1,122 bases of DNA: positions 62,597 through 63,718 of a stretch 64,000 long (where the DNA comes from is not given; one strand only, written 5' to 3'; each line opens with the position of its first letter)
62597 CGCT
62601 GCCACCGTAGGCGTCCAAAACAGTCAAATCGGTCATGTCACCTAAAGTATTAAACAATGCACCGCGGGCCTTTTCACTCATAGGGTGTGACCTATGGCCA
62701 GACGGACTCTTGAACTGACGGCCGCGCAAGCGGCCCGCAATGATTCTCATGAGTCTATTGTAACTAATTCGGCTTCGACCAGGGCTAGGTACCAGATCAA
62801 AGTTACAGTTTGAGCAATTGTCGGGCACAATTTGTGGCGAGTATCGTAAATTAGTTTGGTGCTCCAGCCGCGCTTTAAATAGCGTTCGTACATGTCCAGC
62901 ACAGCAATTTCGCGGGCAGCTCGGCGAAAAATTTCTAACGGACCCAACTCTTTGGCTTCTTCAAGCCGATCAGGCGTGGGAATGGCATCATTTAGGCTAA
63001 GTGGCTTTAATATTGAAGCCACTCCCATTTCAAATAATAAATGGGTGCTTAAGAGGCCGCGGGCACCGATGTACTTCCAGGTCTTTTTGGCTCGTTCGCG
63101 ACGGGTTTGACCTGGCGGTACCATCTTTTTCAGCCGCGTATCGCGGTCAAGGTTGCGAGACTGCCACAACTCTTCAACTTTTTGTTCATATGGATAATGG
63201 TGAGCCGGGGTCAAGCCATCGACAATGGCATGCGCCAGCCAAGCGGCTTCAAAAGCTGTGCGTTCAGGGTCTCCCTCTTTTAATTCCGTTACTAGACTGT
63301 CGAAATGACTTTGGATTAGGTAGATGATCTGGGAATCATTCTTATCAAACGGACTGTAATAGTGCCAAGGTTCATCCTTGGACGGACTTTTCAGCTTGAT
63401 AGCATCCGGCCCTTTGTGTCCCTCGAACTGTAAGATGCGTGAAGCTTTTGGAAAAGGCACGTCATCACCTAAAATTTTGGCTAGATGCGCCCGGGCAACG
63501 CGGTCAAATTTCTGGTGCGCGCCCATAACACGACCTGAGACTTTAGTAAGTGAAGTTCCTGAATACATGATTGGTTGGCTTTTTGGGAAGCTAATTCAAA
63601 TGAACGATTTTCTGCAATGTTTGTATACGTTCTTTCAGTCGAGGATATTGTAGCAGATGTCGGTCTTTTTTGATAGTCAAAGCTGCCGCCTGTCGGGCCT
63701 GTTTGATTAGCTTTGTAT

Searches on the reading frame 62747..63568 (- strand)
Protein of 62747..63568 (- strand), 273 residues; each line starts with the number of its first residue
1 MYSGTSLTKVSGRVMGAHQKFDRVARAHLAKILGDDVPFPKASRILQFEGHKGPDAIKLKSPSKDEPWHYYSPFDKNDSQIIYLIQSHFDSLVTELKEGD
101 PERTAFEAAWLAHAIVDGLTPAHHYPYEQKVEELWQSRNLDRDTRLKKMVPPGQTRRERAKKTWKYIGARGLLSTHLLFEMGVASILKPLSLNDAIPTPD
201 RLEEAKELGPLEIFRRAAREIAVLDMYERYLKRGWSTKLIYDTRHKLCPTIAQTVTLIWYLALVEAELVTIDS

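Call 60: find_encoding_contigs(protein=window:62747-63568:-, flank=10000, max_places=3)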
Protein window:62747-63568:- (273 aa): no gene with exactly this product is on record in the collection.
